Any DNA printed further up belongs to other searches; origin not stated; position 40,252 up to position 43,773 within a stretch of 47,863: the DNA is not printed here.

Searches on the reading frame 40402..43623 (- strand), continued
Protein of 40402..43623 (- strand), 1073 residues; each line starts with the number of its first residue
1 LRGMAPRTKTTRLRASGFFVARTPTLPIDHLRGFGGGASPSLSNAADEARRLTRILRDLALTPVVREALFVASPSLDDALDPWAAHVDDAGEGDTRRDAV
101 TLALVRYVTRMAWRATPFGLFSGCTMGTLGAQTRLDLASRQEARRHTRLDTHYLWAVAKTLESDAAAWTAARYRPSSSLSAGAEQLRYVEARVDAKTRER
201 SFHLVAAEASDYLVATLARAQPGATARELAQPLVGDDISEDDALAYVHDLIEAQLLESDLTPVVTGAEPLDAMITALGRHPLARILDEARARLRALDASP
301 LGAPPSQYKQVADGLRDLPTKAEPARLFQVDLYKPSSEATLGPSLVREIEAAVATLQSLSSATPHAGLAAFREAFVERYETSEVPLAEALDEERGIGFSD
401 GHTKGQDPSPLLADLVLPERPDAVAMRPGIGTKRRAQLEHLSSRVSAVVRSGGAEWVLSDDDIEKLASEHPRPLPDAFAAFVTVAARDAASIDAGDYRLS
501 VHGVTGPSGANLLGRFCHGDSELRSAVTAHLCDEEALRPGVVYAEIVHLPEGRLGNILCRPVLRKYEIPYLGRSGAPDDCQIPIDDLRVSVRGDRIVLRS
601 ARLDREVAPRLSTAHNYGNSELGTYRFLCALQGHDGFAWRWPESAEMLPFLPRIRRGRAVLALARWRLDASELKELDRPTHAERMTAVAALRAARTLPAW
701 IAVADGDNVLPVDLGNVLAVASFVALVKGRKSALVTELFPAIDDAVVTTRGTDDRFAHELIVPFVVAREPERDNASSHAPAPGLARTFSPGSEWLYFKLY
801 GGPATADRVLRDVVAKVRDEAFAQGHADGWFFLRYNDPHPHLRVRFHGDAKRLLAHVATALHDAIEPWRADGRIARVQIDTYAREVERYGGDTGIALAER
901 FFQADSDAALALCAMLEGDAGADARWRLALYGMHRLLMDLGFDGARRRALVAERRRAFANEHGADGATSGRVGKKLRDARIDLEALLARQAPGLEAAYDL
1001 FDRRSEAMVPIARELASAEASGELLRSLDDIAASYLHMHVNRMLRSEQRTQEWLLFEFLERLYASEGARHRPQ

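Call 28: search_solved_structures(query=window:40402-43614:-, show_alignments=2)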
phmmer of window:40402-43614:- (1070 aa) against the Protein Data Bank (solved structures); distinct sequences matched with E-value up to 0.001: 5.
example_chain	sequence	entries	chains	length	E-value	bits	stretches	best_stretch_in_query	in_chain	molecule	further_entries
5ehk_A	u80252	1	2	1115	7.7e-44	153.2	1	24-912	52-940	Lantibiotic dehydratase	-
9g04_A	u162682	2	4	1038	1.6e-42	148.8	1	15-906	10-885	Thiopeptide-type bacteriocin biosynthesis domain containing protein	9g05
4wd9_A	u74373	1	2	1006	2e-24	88.9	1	529-913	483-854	Nisin biosynthesis protein NisB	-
6m7y_A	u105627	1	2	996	2.2e-24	88.8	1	529-913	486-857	Nisin biosynthesis protein NisB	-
7cww_A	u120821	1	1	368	1.3e-05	26.6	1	804-910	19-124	TsrE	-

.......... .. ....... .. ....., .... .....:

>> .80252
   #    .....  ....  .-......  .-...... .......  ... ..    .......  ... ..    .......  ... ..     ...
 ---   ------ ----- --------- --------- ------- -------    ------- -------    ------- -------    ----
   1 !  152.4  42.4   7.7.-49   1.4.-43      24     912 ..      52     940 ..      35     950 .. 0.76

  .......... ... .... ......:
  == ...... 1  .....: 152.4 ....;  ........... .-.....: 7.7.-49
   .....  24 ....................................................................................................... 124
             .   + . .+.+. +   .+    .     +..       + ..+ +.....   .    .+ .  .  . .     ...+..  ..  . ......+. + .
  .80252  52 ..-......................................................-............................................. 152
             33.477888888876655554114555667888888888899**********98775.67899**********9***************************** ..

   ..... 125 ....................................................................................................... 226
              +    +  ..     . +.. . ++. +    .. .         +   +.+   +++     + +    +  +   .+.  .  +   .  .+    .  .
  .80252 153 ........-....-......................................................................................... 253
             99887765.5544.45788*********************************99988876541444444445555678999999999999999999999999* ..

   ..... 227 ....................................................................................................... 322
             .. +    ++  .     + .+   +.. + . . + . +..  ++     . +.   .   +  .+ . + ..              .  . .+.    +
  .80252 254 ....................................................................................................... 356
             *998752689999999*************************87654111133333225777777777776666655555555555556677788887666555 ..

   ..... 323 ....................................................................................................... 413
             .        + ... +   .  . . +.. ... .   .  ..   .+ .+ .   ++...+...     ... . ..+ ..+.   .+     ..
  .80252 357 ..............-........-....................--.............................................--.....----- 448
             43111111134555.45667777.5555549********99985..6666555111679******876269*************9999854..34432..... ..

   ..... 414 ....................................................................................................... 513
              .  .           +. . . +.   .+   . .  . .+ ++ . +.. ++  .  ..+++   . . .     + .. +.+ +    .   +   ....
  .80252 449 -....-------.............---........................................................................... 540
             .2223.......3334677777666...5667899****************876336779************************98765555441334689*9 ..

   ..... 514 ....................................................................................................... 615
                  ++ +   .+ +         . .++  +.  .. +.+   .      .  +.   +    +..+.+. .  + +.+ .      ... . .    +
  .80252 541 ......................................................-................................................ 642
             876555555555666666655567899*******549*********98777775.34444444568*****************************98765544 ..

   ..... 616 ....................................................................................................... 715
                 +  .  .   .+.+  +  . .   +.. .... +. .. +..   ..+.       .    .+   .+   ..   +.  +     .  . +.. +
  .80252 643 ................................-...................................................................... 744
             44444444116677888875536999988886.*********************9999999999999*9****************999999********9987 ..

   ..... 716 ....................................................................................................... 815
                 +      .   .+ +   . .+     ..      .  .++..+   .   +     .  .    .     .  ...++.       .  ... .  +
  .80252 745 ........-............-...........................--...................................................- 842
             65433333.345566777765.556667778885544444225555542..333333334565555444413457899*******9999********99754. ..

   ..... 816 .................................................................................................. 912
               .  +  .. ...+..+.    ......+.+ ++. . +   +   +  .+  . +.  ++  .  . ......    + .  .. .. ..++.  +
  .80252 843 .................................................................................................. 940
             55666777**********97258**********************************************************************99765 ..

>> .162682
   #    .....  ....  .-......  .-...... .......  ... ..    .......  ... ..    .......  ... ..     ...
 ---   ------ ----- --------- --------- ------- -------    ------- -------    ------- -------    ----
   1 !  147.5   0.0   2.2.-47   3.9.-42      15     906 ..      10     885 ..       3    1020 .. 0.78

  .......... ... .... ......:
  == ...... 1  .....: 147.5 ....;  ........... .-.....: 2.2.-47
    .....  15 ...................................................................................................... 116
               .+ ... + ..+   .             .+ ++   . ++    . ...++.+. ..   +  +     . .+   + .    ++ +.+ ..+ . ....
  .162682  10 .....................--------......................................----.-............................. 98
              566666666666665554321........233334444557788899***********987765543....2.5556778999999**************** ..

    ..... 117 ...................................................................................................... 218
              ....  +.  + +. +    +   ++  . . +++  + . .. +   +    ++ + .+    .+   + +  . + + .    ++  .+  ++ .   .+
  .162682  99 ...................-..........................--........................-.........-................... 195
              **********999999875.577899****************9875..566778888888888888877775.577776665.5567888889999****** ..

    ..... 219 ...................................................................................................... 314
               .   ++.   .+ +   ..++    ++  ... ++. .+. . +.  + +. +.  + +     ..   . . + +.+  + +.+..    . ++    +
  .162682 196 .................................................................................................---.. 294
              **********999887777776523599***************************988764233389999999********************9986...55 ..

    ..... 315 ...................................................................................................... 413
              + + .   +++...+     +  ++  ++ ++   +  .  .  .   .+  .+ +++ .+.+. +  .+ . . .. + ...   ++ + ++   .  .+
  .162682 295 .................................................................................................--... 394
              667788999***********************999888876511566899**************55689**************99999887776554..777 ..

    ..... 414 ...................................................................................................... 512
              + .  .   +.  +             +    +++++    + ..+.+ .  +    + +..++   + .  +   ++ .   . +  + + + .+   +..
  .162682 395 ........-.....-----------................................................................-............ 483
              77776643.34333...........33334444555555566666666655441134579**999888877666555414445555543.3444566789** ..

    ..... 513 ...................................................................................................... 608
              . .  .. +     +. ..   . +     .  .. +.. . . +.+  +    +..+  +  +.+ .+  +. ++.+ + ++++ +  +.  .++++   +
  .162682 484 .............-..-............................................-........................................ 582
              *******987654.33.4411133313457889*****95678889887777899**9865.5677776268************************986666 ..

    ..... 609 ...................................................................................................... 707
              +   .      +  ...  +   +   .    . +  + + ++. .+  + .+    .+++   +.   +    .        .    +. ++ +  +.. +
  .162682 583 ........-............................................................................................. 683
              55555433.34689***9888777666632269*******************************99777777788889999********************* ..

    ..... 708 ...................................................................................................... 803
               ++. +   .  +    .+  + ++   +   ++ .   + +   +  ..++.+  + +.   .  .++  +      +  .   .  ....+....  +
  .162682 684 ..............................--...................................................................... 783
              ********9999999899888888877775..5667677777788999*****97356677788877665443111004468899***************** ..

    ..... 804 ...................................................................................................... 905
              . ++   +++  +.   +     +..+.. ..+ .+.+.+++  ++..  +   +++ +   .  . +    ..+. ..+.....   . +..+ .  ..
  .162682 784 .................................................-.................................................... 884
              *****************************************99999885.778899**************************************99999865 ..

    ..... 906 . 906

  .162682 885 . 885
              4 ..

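Call 34: search_protein_families(library=pfam, proteins=[L001:8805-9950:+, L027:8437-9921:+, L051:7694-8503:+, L052:13458-14387:+, L052:14384-15106:+, L058:7309-9609:+, L058:13295-15199:+, L012:3248-3880:-, L028:4324-4932:+, L027:13300-14490:+], max_evalue=0.001)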
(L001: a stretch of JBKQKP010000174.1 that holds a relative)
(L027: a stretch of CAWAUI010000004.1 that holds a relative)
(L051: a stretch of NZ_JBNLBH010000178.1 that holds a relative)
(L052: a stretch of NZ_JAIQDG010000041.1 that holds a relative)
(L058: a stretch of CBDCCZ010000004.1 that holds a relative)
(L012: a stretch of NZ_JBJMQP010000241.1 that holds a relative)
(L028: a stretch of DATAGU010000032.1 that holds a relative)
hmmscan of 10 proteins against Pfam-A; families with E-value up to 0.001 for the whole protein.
L001:8805-9950:+ (381 aa): 6 families
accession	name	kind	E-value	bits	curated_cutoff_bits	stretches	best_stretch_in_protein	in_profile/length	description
PF00441.29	Acyl-CoA_dh_1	-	3.2e-42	144.6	22.4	1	231-379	1-149/150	Acyl-CoA dehydrogenase, C-terminal domain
PF02771.21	Acyl-CoA_dh_N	-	6.3e-35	120.4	22.9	1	8-117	2-112/113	Acyl-CoA dehydrogenase, N-terminal domain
PF02770.24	Acyl-CoA_dh_M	-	3.6e-24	85.2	33.3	1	122-219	1-97/97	Acyl-CoA dehydrogenase, middle domain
PF08028.16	Acyl-CoA_dh_2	-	4.4e-15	56.6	22.7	1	250-368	8-133/134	Acyl-CoA dehydrogenase, C-terminal domain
PF22924.1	ACOX_C_alpha1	-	1.5e-05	25.3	27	1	314-377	103-166/169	Acyl-CoA oxidase, C-alpha1 domain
PF14749.11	Acyl-CoA_ox_N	-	0.00028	21.8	25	1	76-116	76-116/120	Acyl-coenzyme A oxidase N-terminal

L027:8437-9921:+ (494 aa): 2 families
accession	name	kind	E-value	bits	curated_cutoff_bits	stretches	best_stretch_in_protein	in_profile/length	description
PF00773.25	RNB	-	1.7e-83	281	29.3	1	53-383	2-324/326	RNB domain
PF18614.7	RNase_II_C_S1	-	3.6e-19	68.8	26.6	1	431-490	1-58/59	RNase II-type exonuclease C-terminal S1 domain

L051:7694-8503:+ (269 aa): 1 family
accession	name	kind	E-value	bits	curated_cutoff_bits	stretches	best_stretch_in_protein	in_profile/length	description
PF02634.21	FdhD-NarQ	-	4.1e-64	217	27.2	1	29-266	1-236/237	FdhD/NarQ family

L052:13458-14387:+ (309 aa): 3 families
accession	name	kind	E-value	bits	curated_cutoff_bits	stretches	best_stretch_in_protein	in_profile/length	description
PF00005.33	ABC_tran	-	4e-30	105.6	25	1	18-161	2-137/137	ABC transporter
PF13304.12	AAA_21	-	4.4e-07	30.7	27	1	147-192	254-300/304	AAA domain, putative AbiEii toxin, Type IV TA system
PF03308.22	MeaB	-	0.00098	18.6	23.1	0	17-59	23-65/273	Methylmalonyl Co-A mutase-associated GTPase MeaB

L052:14384-15106:+ (240 aa): 5 families
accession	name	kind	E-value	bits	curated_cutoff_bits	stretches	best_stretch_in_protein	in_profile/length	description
PF12679.13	ABC2_membrane_2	-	1.4e-11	44.6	27.2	1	51-182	67-202/283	ABC-2 family transporter protein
PF12698.13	ABC2_membrane_3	-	5.3e-10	39.4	31.6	1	52-214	158-317/347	ABC-2 family transporter protein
PF01061.29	ABC2_membrane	-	1.7e-07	31.4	26.9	1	5-177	5-175/211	ABC-2 type transporter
PF12730.13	ABC2_membrane_4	-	2.8e-05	24.6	27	1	24-141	21-140/179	ABC-2 family transporter protein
PF13346.12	ABC2_membrane_5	-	0.00045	20.3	25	1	61-150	42-132/205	ABC-2 family transporter protein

L058:7309-9609:+ (766 aa): 6 families
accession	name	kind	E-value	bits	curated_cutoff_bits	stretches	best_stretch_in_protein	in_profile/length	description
PF00930.27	DPPIV_N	-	1.4e-58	198.7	22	1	154-457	21-336/354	Dipeptidyl peptidase IV (DPP IV) N-terminal region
PF00326.27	Peptidase_S9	-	2.7e-53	181.1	22.6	1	555-752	7-211/213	Prolyl oligopeptidase family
PF02129.25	Peptidase_S15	-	1.4e-10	41.8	23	1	514-652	5-134/262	X-Pro dipeptidyl-peptidase (S15 family)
PF20434.5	BD-FAE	-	6.1e-07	29.6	26.8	1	659-711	162-215/215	BD-FAE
PF07676.18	PD40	-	3.4e-05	24.1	20.9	0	176-197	9-30/38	WD40-like Beta Propeller Repeat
PF01738.24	DLH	-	0.00088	19.4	21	0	556-729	35-187/217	Dienelactone hydrolase family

L058:13295-15199:+ (634 aa): 4 families
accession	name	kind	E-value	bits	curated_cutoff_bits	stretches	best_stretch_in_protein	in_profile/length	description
PF13437.12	HlyD_3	-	3.9e-13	50.5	22.2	1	483-562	2-81/106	HlyD family secretion protein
PF16576.10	HlyD_D23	-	1.4e-12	47.8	30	1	470-560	98-187/214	Barrel-sandwich domain of CusB or HlyD membrane-fusion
PF13533.13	Biotin_lipoyl_2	-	1.2e-09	38.1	29.8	1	399-428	2-31/32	Biotin-lipoyl like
PF00364.28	Biotin_lipoyl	-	2.4e-07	30.9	22.1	0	398-428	43-73/73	Biotin-requiring enzyme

L012:3248-3880:- (210 aa): 0 families

L028:4324-4932:+ (202 aa): 11 families
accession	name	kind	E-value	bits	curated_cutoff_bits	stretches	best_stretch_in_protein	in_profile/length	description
PF00515.34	TPR_1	-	1.5e-09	37.7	27.8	1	61-91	3-33/34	Tetratricopeptide repeat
PF07719.23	TPR_2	-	3.8e-09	36.4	27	0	61-91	3-33/34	Tetratricopeptide repeat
PF13181.12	TPR_8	-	4.7e-07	29.9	25.7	1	62-91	4-33/34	Tetratricopeptide repeat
PF13432.12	TPR_16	-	3.7e-06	27.7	32.7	1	33-93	4-65/65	Tetratricopeptide repeat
PF13424.12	TPR_12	-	5.4e-05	23.7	30.1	1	42-88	26-74/77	Tetratricopeptide repeat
PF13174.12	TPR_6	-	7.4e-05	23.6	26.3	0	62-91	3-32/33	Tetratricopeptide repeat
PF14559.12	TPR_19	-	0.00017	22.3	25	1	41-93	6-59/68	Tetratricopeptide repeat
PF13428.12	TPR_14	-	0.00024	21.9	23.5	0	62-93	4-35/44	Tetratricopeptide repeat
PF12895.13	ANAPC3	-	0.00051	20.7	27.2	1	21-82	18-79/82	Anaphase-promoting complex, cyclosome, subunit 3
PF13176.12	TPR_7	-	0.00054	20.3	27.9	0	62-90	2-30/36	Tetratricopeptide repeat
PF13374.12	TPR_10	-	0.00076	19.9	27.5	0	33-53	9-29/42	Tetratricopeptide repeat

L027:13300-14490:+ (396 aa): 1 family
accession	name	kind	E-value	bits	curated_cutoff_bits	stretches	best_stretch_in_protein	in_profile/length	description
PF01264.26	Chorismate_synt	-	7.9e-103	344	27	1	4-365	1-327/327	Chorismate synthase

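Call 44: search_protein_families(library=ncbifam, proteins=[window:40402-43614:-], max_evalue=0.001)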
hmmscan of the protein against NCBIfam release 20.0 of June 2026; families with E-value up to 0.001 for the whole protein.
window:40402-43614:- (1070 aa): 1 family
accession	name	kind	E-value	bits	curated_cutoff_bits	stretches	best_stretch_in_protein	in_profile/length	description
TIGR03891.1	thiopep_ocin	subfamily_domain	1e-64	219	48.45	1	791-1059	1-262/263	thiopeptide-type bacteriocin biosynthesis protein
